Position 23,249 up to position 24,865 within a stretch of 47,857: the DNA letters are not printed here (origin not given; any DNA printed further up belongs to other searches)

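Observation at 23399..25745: Coupled pair: unassigned multi-zinc-ribbon protein + clan-MH metallopeptidase, a candidate undescribed two-gene system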

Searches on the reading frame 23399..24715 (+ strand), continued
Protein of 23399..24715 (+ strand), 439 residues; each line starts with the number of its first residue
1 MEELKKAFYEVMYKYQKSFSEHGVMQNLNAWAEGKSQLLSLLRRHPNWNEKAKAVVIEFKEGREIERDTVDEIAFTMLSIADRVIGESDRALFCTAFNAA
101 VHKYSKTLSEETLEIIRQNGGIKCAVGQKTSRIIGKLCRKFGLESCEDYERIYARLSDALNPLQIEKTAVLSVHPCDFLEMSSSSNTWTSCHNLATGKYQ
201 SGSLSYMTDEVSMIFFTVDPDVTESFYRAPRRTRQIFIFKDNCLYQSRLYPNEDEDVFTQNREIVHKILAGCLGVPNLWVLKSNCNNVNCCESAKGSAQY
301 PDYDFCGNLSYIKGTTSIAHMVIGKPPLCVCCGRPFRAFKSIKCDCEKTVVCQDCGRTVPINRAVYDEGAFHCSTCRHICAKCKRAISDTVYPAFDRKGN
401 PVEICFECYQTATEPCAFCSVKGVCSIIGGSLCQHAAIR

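Call 80: find_encoding_contigs(protein=P0371, flank=6000, max_places=3)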
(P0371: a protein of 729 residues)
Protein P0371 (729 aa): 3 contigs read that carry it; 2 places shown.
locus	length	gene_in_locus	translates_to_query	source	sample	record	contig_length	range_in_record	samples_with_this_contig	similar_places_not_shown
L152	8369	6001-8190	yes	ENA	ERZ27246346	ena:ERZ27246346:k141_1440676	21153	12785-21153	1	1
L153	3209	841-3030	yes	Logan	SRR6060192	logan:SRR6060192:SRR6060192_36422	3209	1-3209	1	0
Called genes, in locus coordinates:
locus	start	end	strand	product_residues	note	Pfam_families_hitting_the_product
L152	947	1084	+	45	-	-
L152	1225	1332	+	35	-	-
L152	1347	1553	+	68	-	-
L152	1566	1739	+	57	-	-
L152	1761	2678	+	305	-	-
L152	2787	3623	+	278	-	PF18941:DUF5688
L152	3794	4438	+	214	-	-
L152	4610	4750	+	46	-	-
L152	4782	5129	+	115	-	-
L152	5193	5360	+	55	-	-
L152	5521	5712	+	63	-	-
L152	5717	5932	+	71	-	-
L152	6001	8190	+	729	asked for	-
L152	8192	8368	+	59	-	?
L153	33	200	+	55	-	-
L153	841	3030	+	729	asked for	-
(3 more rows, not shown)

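Call 82: search_solved_structures(query=A3, max_evalue=10, show_alignments=0)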
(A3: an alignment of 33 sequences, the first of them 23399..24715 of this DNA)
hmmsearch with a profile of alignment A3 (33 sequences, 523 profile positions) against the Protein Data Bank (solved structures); distinct sequences matched with E-value up to 10: 91 (the best 60 are shown).
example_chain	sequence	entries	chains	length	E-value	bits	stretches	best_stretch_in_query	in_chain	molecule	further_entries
2i13_A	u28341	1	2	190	2.7e-10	42.9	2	332-403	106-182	Aart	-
5v3m_C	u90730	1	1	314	2.1e-06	30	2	356-505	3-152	Zinc finger protein 568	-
5v3g_D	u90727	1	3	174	4.3e-06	29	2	359-438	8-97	PR domain zinc finger protein 9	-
5v3j_E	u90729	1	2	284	4.4e-06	29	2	356-505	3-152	Zinc finger protein 568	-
5egb_A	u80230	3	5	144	7.6e-05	24.9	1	360-442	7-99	Histone-lysine N-methyltransferase PRDM9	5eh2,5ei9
1rut_X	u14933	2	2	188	0.0001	24.4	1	384-503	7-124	Fusion protein of Lmo4 protein and LIM domain-binding protein 1 | LIM domain transcription factor LMO4,LIM domain-binding protein 1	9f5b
2dfy_X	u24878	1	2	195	0.00011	24.4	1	384-503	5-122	fusion protein of LIM domain transcription factor LMO4 and LIM domain-binding protein 1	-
5wjq_D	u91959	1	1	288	0.00024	23.2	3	381-504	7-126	Zinc finger protein 568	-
1mey_C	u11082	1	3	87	0.00053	22.1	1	332-397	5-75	CONSENSUS ZINC FINGER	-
5yel_A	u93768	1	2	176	0.0006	21.9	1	357-498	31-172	Transcriptional repressor CTCF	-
4jcj_A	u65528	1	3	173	0.00075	21.6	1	384-506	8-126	Insulin gene enhancer protein ISL-1,LIM domain-binding protein 1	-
1ibi_A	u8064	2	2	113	0.0015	20.6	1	443-506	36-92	CYSTEINE-RICH PROTEIN 2 | CYSTEINE AND GLYCINE-RICH PROTEIN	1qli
1cxx_A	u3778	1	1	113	0.0016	20.5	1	443-506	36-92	CYSTEINE AND GLYCINE-RICH PROTEIN CRP2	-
3mmk_A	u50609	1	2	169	0.0023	20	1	384-509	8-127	Fusion of LIM/homeobox protein Lhx4, linker, Insulin gene enhancer protein ISL-2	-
6cme_A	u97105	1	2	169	0.0027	19.8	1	384-509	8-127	LIM/homeobox protein Lhx4,Insulin gene enhancer protein ISL-2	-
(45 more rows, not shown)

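Call 87: find_encoding_contigs(protein=P0390, flank=4000, max_places=2)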
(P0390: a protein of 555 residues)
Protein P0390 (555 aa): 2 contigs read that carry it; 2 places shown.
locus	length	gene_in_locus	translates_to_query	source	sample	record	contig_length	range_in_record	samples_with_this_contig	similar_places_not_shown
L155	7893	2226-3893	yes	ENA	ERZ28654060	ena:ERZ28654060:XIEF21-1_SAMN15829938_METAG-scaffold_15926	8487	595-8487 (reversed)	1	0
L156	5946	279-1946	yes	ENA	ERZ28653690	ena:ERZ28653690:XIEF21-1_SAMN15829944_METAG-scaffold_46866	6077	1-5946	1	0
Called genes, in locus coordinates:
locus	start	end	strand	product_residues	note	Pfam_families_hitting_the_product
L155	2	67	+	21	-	?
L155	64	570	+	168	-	-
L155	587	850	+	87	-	-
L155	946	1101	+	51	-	-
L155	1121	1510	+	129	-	-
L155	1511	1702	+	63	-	-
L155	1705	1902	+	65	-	-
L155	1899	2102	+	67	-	-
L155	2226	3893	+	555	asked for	-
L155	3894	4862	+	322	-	PF01546:Peptidase_M20 (faint)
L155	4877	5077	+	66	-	-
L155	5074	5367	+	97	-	-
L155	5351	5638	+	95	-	-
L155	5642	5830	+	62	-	-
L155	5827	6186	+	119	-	PF12957:DUF3846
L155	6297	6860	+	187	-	-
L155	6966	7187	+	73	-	-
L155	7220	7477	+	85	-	-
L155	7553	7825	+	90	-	PF04221:RelB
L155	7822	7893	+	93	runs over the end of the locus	PF15738:YafQ_toxin, PF05016:ParE_toxin (weak)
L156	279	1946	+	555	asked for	-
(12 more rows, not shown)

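Call 88: find_encoding_contigs(protein=P0375, flank=4000, max_places=2)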
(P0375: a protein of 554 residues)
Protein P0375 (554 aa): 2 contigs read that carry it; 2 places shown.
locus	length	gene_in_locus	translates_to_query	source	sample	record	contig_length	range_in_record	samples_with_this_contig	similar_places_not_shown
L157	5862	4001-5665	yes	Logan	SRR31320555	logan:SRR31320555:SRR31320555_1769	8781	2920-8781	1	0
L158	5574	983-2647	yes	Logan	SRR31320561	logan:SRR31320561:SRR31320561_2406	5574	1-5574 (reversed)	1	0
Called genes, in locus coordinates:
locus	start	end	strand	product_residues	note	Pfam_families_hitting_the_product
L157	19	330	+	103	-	-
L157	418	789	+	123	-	PF26832:Phage_gp86 (faint)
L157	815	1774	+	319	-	-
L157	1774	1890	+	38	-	-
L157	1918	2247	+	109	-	-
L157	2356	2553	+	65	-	-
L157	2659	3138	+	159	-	-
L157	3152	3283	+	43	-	-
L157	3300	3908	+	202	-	-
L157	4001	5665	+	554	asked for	-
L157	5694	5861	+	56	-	?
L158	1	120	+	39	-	?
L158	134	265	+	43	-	-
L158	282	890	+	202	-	-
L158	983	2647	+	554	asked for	-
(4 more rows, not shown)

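Call 89: find_encoding_contigs(protein=P0360, flank=4000, max_places=2)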
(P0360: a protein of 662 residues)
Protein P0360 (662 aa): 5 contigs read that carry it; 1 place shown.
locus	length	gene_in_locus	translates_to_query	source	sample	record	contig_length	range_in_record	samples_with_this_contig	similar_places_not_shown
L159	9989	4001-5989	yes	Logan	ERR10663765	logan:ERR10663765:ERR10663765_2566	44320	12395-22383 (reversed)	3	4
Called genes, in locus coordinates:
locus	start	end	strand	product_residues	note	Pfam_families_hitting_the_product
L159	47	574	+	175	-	-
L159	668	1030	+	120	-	-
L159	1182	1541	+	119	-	-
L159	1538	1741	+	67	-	-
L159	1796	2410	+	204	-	-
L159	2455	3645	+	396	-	-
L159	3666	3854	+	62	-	-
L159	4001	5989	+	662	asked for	-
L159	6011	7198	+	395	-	-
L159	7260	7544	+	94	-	-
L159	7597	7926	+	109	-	-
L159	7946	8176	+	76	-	-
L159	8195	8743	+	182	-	-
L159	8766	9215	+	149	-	-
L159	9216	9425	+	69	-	-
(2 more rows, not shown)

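Call 90: find_encoding_contigs(protein=P0329, flank=4000, max_places=2)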
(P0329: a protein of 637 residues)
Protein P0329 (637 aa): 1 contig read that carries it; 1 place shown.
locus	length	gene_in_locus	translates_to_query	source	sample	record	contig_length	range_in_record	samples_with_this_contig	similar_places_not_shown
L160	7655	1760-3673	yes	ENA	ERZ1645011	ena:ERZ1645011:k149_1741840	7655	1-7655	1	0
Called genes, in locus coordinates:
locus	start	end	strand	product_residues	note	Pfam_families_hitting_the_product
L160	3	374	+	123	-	?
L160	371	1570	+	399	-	PF04389:Peptidase_M28 (weak), PF05343:Peptidase_M42 (faint)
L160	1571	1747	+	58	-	-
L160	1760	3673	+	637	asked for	-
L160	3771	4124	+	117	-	PF18843:LPD28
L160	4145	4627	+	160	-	-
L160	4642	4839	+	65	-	-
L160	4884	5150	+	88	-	-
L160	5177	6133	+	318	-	-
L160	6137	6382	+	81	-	-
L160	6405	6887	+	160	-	-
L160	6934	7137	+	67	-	-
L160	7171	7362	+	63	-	PF14207:DpnD-PcfM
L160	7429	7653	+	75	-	?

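Call 94: list_cluster_members(proteins=[P0004, P0027, P0082, P0108, P0120, P0167, P0179, P0196, P0201, P0225])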
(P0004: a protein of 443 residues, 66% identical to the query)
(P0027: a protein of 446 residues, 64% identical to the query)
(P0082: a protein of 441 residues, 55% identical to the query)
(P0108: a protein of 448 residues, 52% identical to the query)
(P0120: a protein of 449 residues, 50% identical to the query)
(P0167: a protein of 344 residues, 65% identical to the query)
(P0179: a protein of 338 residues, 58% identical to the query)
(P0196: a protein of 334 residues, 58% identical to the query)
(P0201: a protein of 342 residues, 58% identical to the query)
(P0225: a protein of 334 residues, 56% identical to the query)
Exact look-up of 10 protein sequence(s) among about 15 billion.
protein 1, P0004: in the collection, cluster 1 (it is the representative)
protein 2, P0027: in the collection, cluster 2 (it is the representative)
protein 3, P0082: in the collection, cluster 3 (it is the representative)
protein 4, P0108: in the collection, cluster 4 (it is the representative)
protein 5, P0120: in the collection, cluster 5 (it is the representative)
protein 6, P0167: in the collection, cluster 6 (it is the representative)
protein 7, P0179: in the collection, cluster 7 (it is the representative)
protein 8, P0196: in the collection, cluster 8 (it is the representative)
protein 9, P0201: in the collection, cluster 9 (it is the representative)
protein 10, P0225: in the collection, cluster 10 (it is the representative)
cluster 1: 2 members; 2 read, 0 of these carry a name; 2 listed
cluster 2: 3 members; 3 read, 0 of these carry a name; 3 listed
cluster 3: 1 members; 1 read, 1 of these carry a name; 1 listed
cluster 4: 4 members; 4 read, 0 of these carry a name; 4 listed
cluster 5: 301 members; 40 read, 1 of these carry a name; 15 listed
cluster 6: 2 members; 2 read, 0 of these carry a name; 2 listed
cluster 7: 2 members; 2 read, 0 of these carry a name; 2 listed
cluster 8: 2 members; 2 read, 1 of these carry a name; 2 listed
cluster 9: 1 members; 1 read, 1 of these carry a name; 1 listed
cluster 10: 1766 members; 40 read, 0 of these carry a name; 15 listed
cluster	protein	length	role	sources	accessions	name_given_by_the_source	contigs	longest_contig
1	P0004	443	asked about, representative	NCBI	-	-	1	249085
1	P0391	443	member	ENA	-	-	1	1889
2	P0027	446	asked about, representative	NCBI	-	-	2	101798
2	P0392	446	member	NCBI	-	-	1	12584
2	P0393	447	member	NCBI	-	-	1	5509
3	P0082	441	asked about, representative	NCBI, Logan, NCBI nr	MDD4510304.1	MAG: hypothetical protein PHY23_05325 [Oscillospiraceae bacterium] | hypothetical protein [Oscillospiraceae bacterium]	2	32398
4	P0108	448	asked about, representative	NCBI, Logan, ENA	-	-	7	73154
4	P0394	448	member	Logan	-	-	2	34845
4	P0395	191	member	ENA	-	-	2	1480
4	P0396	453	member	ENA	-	-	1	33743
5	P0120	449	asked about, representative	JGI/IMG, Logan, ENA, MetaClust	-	\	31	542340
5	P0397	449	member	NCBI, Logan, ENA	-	-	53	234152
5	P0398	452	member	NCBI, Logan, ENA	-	-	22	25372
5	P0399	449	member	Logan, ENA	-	-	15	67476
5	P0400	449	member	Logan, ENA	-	-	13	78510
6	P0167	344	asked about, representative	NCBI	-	-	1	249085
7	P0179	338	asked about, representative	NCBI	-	-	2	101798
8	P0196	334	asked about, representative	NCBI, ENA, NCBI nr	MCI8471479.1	MAG: hypothetical protein HFE65_00050 [Clostridiales bacterium] | hypothetical protein [Clostridiales bacterium]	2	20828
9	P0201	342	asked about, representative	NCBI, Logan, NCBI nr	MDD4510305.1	MAG: hypothetical protein PHY23_05330 [Oscillospiraceae bacterium] | hypothetical protein [Oscillospiraceae bacterium]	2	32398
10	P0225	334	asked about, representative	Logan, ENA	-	-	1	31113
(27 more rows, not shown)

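Call 99: search_protein_families(library=pfam, proteins=[L045:744-1985:+, L045:2064-7106:+, L045:7139-7576:+, L045:7579-8040:+, L045:12629-13642:+, L045:14013-14978:+, L045:16433-17452:+, L045:17666-18529:+, L045:19012-20622:+, L051:9407-10687:+], max_evalue=0.001)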
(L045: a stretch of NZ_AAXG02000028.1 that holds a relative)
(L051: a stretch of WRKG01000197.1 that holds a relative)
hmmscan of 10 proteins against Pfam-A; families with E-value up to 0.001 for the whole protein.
L045:744-1985:+ (414 aa): 0 families

L045:2064-7106:+ (1681 aa): 0 families

L045:7139-7576:+ (146 aa): 0 families

L045:7579-8040:+ (154 aa): 0 families

L045:12629-13642:+ (338 aa): 0 families

L045:14013-14978:+ (322 aa): 1 family
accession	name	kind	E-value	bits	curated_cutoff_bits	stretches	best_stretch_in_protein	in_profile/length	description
PF12873.12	DUF3825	-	5.2e-18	66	27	1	123-316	48-238/238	Domain of unknown function (DUF3825)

L045:16433-17452:+ (340 aa): 2 families
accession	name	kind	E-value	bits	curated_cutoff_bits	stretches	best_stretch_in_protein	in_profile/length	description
PF04545.22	Sigma70_r4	-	1.9e-17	63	24.1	1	110-159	1-50/50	Sigma-70, region 4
PF08281.18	Sigma70_r4_2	-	1.4e-06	28.3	25.7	1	106-143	3-40/54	Sigma-70, region 4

L045:17666-18529:+ (288 aa): 0 families

L045:19012-20622:+ (537 aa): 3 families
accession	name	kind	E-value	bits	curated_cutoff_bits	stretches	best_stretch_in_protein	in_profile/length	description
PF17768.7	RecJ_OB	-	5.1e-20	72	27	1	431-531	2-107/107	RecJ OB domain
PF01368.27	DHH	-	5.8e-18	65.8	28.1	1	61-205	3-124/125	DHH family, N-terminal domain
PF02272.25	DHHA1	-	1.1e-10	42.4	25.9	1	328-417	6-98/102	DHHA1 domain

L051:9407-10687:+ (427 aa): 3 families
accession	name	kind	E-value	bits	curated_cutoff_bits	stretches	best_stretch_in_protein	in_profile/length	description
PF07282.18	Cas12f1-like_TNB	-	2.3e-22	79.3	26.3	1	354-419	3-60/60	Cas12f1-like, TNB domain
PF01385.25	OrfB_IS605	-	4.1e-05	24.2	30.5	1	219-339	15-118/120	Probable transposase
PF12323.14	HTH_OrfB_IS605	-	0.00018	21.4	21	1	1-51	1-45/47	Helix-turn-helix domain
